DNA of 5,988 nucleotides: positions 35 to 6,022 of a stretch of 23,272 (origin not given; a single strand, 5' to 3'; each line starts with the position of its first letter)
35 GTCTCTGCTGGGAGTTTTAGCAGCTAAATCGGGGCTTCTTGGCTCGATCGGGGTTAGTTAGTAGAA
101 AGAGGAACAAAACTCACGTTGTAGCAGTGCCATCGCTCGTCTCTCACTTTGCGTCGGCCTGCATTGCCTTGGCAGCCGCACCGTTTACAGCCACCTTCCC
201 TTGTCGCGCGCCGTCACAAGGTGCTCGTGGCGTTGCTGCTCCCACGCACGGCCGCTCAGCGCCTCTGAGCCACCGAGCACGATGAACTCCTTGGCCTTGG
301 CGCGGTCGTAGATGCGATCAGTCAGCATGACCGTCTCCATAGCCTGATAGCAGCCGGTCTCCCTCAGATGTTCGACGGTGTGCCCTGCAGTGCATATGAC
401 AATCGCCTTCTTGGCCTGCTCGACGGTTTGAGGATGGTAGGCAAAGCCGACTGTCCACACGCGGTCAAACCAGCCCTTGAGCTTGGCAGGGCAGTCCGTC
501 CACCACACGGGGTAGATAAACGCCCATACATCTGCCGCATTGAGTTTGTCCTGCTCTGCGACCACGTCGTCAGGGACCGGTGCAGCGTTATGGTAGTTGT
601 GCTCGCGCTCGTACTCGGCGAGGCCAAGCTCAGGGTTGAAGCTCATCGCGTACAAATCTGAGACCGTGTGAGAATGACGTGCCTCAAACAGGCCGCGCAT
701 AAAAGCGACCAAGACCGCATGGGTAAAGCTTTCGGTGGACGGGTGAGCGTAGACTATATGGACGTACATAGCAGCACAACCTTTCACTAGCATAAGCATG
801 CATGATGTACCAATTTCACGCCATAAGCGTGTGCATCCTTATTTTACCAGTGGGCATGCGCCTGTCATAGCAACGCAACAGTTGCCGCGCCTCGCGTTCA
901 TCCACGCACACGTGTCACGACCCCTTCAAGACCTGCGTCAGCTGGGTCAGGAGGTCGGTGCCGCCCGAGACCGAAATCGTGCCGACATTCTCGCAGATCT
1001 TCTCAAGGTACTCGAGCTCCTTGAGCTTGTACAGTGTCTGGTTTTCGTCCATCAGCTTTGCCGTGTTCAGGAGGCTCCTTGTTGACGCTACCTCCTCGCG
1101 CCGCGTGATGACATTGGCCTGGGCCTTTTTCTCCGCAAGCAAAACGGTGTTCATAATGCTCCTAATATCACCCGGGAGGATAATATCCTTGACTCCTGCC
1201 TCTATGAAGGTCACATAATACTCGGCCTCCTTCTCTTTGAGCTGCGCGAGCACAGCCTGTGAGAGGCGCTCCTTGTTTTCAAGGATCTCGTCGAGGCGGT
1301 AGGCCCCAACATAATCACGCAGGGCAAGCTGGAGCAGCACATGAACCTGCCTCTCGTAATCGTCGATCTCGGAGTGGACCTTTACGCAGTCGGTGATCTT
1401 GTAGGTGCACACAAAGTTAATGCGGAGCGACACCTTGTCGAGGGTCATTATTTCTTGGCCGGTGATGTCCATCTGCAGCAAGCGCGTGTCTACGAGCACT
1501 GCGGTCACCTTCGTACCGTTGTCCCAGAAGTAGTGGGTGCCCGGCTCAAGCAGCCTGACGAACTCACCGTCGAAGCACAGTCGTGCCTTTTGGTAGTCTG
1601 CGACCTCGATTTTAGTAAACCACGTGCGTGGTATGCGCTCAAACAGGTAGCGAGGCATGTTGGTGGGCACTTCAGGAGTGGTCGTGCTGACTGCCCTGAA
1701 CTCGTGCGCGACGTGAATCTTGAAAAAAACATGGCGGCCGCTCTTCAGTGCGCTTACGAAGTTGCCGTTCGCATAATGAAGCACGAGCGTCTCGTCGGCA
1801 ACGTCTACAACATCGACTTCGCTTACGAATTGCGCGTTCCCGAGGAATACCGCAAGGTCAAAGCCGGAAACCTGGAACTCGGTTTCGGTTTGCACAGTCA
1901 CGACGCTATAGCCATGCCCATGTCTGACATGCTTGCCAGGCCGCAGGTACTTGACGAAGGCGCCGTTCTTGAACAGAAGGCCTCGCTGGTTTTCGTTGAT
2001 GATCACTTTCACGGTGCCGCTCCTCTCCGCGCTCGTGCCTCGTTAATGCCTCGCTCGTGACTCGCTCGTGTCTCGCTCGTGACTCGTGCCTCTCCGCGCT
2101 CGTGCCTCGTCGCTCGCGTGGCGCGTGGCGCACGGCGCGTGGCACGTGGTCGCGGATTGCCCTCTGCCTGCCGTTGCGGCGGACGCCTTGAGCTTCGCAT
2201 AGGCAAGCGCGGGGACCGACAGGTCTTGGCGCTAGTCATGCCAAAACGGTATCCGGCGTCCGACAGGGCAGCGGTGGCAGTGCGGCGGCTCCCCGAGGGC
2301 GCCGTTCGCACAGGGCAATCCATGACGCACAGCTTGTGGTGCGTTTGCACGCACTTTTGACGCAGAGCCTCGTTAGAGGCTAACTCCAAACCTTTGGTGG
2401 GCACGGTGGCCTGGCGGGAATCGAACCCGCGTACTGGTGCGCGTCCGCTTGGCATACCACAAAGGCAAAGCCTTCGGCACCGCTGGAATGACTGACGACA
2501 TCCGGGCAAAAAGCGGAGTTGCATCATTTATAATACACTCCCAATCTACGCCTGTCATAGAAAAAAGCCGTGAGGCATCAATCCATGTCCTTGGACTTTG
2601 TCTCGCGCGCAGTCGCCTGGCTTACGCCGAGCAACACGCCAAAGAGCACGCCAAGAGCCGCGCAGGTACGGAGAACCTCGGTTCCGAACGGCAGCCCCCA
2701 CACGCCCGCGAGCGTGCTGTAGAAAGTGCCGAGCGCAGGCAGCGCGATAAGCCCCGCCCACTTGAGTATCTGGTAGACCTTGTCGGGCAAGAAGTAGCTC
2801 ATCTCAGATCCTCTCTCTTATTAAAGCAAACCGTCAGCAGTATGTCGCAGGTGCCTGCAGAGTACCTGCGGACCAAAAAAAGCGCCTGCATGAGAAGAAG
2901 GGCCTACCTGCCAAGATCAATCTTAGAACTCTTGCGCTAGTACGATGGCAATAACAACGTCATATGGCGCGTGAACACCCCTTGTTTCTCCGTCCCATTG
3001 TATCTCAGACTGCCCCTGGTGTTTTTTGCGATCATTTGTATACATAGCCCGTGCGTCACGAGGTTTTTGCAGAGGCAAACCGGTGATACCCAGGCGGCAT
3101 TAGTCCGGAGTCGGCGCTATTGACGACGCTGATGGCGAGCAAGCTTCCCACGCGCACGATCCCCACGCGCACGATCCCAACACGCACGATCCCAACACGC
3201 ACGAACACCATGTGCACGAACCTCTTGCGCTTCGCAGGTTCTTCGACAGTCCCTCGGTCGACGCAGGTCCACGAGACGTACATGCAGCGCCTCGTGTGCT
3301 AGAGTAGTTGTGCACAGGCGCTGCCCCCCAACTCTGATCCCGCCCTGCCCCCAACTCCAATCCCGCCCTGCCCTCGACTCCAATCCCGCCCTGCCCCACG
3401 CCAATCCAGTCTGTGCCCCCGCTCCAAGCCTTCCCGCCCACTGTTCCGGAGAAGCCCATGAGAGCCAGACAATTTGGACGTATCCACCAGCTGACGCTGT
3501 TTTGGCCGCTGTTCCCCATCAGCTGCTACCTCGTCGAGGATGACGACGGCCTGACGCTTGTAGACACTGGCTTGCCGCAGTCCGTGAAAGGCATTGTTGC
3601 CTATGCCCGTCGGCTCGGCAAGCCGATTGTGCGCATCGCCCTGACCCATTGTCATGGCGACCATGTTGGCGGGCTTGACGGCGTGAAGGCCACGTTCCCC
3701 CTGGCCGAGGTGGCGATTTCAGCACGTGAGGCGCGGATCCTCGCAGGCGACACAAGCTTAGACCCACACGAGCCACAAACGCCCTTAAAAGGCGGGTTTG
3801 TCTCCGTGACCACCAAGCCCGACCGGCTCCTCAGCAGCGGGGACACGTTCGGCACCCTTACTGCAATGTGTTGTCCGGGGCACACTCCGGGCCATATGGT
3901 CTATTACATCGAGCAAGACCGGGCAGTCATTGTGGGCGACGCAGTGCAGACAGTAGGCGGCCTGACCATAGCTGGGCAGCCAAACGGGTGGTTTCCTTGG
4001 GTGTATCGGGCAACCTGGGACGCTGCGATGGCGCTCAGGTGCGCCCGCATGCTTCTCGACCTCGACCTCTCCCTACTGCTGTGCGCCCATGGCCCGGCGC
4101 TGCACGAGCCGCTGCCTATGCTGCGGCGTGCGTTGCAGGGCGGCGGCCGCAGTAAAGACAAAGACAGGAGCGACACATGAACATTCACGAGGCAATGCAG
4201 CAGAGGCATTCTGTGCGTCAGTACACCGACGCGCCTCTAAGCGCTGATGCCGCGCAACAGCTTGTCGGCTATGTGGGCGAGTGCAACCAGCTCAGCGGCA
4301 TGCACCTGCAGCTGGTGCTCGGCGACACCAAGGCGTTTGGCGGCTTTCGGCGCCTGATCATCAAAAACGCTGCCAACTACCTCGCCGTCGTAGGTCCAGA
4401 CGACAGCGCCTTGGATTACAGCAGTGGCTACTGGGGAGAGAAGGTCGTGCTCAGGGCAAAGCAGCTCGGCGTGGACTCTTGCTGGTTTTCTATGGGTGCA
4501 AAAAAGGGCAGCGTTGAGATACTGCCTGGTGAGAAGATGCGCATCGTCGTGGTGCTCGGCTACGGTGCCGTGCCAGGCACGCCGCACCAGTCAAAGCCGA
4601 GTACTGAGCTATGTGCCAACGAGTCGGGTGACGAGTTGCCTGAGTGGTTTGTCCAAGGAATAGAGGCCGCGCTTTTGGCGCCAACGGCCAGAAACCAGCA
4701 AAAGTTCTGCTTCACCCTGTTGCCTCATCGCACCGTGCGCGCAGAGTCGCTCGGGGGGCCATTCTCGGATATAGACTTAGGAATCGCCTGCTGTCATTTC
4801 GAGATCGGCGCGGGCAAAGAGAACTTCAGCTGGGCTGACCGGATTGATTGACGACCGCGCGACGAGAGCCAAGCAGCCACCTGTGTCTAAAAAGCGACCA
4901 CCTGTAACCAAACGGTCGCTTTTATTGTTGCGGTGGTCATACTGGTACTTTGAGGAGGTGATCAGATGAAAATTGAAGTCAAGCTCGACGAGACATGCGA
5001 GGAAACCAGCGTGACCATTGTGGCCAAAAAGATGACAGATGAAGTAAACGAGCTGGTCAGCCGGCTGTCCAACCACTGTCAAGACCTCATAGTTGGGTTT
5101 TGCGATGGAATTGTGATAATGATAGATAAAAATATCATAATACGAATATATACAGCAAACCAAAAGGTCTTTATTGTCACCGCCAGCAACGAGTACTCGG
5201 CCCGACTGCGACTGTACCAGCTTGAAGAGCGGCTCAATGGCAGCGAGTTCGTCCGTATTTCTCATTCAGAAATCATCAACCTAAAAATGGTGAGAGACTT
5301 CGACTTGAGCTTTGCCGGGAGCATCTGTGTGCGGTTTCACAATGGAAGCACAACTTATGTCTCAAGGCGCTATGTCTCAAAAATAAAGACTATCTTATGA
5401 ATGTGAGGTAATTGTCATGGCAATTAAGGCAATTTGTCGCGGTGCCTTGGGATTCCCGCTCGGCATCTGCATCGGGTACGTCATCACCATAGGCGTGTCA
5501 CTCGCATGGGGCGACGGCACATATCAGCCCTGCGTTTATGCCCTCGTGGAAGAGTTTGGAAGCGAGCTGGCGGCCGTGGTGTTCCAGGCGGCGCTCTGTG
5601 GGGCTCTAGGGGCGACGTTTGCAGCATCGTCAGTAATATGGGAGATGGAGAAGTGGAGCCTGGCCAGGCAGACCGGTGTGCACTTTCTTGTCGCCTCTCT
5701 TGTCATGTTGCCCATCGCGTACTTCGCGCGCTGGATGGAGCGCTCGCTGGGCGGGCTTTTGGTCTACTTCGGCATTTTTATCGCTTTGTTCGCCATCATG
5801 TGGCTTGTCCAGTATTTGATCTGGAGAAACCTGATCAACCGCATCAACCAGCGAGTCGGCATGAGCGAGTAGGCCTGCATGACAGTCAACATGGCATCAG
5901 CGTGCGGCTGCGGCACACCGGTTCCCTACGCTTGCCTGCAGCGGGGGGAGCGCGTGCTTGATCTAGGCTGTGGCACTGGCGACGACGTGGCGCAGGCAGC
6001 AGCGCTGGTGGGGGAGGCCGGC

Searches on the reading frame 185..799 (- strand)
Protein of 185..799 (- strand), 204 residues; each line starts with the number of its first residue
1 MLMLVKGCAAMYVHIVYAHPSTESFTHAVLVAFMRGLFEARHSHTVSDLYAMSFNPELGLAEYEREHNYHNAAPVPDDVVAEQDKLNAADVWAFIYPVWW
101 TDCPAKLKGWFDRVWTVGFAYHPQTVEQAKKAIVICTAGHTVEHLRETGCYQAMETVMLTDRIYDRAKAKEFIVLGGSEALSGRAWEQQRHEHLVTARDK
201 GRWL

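Call 6: search_protein_families(library=pfam, proteins=[window:185-799:-], max_evalue=0.001)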
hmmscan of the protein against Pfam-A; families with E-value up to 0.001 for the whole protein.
window:185-799:- (204 aa): 2 families
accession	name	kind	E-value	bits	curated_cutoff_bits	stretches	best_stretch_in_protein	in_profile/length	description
PF02525.22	Flavodoxin_2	-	2e-33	116.2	27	1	11-158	1-155/198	Flavodoxin-like fold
PF03358.20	FMN_red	-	1.3e-08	35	24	1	11-148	1-131/152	NADPH-dependent FMN reductase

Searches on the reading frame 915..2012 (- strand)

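Call 6: search_protein_families(library=pfam, proteins=[window:915-2012:-], max_evalue=0.001)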
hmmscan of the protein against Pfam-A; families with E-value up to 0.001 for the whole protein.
window:915-2012:- (365 aa): 1 family
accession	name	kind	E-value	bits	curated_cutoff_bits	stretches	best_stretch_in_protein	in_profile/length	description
PF01145.31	Band_7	-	1.4e-28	100.5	23.6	1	149-307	15-175/176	SPFH domain / Band 7 family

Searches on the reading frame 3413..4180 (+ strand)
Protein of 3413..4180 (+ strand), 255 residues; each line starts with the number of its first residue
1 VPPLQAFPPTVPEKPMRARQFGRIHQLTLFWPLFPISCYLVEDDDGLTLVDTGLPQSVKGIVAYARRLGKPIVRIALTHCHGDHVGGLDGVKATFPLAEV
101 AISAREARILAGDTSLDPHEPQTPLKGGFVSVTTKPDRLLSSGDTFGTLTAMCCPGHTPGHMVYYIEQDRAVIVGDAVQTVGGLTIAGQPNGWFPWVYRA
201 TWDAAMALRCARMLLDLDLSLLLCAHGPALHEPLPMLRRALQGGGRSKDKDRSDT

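Call 6: search_protein_families(library=pfam, proteins=[window:3413-4180:+], max_evalue=0.001)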
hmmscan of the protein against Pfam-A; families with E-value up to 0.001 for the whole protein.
window:3413-4180:+ (255 aa): 1 family
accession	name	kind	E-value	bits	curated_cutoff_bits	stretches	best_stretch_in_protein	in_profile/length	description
PF00753.33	Lactamase_B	-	5.1e-28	98.8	22.7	1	33-226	3-196/196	Metallo-beta-lactamase superfamily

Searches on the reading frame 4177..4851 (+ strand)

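Call 6: search_protein_families(library=pfam, proteins=[window:4177-4851:+], max_evalue=0.001)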
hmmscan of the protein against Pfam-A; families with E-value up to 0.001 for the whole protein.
window:4177-4851:+ (224 aa): 2 families
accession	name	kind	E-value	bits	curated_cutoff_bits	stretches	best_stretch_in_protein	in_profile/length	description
PF14512.11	TM1586_NiRdase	-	6.7e-61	206.1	27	1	2-212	1-215/215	Putative TM nitroreductase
PF00881.29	Nitroreductase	-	3.6e-05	24.5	23.5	0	8-30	2-24/167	Nitroreductase family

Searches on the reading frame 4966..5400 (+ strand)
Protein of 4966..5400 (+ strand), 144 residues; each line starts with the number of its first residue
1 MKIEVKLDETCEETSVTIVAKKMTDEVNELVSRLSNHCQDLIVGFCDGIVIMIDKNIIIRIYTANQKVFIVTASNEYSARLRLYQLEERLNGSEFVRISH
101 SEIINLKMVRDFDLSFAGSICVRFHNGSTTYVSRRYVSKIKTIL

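Call 6: search_protein_families(library=pfam, proteins=[window:4966-5400:+], max_evalue=0.001)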
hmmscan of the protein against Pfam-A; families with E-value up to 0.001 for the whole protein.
window:4966-5400:+ (144 aa): 1 family
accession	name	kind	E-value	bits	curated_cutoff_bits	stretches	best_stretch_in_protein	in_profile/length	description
PF04397.21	LytTR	-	5.9e-21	75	22.6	1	51-144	4-97/98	LytTr DNA-binding domain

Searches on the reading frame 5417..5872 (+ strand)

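Call 6: search_protein_families(library=pfam, proteins=[window:5417-5872:+], max_evalue=0.001)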
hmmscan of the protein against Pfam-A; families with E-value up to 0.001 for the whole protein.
window:5417-5872:+ (151 aa): 1 family
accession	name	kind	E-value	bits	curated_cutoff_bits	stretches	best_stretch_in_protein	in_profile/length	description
PF11457.13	DUF3021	-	8e-34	117.1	24.7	1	9-146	4-129/130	Protein of unknown function (DUF3021)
